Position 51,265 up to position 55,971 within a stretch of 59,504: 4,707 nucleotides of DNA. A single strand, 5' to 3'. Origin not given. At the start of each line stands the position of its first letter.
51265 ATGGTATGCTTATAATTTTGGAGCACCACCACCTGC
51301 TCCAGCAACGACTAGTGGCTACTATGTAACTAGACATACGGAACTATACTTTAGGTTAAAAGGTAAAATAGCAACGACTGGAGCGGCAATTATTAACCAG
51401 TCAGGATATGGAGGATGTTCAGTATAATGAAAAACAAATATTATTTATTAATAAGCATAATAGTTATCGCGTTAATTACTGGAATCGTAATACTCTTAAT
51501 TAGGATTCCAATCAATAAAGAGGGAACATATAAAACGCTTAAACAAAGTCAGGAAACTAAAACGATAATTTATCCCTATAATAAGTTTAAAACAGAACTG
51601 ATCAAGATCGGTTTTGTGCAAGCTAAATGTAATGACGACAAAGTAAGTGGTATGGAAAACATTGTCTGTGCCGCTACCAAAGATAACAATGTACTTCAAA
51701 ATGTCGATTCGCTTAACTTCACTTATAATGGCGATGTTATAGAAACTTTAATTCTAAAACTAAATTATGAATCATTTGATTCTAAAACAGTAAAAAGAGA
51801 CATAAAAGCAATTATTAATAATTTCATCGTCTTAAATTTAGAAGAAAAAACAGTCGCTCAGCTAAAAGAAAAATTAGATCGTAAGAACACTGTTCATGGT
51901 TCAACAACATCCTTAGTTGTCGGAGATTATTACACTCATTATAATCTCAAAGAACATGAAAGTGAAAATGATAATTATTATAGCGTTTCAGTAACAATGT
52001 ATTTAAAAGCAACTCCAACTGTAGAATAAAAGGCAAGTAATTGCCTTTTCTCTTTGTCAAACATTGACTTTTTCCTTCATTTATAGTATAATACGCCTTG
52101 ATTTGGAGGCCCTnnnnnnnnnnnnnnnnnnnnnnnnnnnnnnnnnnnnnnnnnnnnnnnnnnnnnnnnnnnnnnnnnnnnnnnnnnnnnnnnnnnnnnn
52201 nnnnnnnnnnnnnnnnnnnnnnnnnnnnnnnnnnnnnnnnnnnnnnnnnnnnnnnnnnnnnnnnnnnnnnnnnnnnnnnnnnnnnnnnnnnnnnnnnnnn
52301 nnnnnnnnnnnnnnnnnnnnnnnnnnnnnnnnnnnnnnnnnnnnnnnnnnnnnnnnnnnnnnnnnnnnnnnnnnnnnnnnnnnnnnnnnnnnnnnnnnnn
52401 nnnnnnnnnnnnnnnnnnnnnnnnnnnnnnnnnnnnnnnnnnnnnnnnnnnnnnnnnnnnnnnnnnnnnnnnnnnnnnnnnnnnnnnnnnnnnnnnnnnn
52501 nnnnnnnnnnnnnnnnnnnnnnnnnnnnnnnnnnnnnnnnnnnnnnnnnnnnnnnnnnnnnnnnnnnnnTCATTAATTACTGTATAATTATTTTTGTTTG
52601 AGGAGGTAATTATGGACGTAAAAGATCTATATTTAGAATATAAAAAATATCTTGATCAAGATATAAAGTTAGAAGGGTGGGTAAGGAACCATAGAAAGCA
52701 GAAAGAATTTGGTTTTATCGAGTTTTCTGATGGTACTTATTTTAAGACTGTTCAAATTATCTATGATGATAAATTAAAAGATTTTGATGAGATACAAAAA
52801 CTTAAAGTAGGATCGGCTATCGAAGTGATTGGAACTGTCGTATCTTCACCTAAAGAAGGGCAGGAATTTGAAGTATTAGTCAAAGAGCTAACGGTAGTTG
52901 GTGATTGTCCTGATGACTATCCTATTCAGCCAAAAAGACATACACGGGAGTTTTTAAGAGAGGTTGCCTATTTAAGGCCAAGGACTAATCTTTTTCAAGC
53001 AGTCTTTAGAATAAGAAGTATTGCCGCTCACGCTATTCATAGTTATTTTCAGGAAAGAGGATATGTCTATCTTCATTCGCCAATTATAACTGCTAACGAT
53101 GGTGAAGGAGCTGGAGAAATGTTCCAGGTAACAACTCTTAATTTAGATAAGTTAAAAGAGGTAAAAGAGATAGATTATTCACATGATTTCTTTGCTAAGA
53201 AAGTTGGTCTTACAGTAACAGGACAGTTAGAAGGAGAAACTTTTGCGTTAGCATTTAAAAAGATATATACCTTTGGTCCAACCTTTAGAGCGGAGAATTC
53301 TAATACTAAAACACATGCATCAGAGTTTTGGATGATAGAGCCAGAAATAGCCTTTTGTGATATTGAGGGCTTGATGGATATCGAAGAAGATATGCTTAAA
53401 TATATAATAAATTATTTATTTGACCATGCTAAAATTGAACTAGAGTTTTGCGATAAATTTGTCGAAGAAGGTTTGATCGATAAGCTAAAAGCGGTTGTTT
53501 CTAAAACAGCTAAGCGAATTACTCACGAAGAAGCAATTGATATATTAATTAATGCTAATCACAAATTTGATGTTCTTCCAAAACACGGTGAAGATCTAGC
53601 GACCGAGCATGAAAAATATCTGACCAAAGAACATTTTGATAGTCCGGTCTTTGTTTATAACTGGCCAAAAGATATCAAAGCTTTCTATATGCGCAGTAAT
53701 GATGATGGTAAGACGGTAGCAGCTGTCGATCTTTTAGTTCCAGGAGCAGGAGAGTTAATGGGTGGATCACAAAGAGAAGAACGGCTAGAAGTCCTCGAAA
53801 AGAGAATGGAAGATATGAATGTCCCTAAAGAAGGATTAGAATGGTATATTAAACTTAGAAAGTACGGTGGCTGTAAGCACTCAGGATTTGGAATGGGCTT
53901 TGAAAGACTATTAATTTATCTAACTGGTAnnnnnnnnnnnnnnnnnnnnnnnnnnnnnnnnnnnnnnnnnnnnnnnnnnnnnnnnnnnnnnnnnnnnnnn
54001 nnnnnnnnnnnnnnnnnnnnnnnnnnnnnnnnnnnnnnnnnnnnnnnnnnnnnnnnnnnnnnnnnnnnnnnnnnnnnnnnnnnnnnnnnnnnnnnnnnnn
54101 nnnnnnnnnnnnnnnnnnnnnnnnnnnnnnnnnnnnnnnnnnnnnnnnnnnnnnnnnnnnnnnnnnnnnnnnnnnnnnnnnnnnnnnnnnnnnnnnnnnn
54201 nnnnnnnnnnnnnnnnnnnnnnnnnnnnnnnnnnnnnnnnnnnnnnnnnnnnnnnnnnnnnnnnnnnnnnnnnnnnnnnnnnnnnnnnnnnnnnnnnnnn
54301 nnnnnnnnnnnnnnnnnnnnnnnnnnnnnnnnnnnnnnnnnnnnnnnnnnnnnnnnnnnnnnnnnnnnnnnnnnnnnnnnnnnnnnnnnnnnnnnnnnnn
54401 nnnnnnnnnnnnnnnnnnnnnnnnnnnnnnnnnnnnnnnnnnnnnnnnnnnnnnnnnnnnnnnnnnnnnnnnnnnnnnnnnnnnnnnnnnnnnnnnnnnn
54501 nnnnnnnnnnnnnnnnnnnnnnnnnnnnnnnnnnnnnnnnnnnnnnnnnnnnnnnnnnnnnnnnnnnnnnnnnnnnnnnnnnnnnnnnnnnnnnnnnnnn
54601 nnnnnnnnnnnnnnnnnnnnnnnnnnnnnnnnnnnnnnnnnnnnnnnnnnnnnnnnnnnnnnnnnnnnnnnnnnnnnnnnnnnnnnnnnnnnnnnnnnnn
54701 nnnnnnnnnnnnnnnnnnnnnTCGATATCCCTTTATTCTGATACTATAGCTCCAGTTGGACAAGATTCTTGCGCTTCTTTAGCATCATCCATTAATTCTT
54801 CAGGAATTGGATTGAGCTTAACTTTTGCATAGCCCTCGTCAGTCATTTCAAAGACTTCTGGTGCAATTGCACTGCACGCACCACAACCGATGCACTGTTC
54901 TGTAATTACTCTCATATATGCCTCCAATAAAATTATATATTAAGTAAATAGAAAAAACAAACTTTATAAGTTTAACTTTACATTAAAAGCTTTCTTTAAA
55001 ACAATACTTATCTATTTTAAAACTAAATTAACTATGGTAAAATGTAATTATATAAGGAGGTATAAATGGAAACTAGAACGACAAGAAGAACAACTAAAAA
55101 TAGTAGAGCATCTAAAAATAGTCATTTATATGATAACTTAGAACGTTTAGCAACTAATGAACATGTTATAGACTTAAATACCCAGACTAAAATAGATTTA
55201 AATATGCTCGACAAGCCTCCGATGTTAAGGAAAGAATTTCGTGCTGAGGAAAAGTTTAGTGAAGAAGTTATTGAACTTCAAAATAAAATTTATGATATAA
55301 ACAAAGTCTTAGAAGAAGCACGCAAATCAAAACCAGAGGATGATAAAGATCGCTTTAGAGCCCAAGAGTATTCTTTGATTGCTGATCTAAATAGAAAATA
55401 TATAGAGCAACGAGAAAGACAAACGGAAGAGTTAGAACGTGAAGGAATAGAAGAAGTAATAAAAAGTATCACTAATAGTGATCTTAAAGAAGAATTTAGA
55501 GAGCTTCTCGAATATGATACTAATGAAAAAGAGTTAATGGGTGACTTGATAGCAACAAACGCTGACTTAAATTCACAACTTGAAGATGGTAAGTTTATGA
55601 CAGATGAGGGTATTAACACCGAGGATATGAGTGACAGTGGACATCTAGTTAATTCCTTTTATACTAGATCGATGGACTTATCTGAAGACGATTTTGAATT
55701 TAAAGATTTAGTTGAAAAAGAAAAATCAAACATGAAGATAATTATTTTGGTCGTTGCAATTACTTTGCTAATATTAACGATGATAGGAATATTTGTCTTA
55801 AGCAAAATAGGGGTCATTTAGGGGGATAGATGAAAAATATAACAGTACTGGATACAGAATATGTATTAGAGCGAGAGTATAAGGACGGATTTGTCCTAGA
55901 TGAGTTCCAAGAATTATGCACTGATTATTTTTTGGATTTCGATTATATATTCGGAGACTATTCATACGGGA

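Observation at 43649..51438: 1,490-bp perfectly identical 3' module shared by the two otherwise diverged giant genes (gene-conversion signature)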

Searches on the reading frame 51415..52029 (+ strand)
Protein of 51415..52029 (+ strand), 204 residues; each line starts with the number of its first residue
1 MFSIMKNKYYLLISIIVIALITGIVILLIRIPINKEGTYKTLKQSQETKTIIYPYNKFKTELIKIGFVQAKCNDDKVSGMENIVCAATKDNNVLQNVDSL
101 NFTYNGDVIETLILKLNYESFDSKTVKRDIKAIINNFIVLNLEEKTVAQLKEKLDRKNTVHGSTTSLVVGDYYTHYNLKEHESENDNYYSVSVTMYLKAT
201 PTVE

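Call 7: search_protein_families(library=pfam, proteins=[window:51415-52029:+], max_evalue=0.01)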
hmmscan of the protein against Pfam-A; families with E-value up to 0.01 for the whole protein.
window:51415-52029:+ (204 aa): 0 families

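Call 32: list_cluster_members(proteins=[window:51415-52029:+, window:51427-52029:+, window:52612-53988:+, window:55066-55821:+, window:56481-58577:+, window:58911-59249:+, window:45127-45891:+, window:45875-46651:+, window:55830-56108:+, window:52114-52569:+])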
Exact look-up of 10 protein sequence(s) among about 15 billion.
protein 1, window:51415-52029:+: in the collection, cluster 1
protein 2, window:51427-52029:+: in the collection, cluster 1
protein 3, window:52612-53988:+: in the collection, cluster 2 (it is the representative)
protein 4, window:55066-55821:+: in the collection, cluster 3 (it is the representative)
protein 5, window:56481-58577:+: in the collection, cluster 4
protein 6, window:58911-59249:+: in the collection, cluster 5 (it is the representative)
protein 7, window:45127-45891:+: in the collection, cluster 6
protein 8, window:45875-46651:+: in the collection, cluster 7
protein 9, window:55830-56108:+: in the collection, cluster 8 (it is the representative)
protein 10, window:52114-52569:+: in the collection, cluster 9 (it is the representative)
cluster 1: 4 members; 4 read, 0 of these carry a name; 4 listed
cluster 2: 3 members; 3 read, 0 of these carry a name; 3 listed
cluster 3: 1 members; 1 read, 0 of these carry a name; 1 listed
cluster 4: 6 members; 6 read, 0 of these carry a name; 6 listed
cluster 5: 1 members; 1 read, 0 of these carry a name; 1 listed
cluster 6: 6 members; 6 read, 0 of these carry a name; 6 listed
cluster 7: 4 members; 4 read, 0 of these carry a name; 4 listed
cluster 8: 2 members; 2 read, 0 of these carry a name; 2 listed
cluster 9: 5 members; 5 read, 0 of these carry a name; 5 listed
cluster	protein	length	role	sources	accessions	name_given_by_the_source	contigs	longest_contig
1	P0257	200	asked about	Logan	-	-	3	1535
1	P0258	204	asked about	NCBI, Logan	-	-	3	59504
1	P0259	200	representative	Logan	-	-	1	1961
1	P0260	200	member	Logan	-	-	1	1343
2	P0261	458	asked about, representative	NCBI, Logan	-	-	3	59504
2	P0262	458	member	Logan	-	-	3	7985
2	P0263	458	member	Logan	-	-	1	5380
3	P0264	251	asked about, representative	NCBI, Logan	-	-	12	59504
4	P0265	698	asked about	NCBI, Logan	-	-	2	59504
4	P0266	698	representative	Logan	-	-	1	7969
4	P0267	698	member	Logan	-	-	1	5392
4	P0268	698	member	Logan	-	-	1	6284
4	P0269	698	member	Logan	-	-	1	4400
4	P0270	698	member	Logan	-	-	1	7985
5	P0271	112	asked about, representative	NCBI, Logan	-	-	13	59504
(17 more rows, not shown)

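Call 53: search_protein_families(library=ncbifam, proteins=[window:51427-52029:+], max_evalue=0.01)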
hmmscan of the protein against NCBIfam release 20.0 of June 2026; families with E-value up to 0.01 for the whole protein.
window:51427-52029:+ (200 aa): 0 families

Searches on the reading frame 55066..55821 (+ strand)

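Call 7: search_protein_families(library=pfam, proteins=[window:55066-55821:+], max_evalue=0.01)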
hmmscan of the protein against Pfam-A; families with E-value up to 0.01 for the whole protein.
window:55066-55821:+ (251 aa): 0 families

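Call 53: search_protein_families(library=ncbifam, proteins=[window:55066-55821:+], max_evalue=0.01)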
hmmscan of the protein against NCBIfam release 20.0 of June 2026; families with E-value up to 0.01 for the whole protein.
window:55066-55821:+ (251 aa): 1 family
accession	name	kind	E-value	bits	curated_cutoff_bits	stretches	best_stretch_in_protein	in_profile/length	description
TIGR03503.1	TIGR03503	hypoth_equivalog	0.00066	18.7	305.6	1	147-248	272-372/374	TIGR03503 family protein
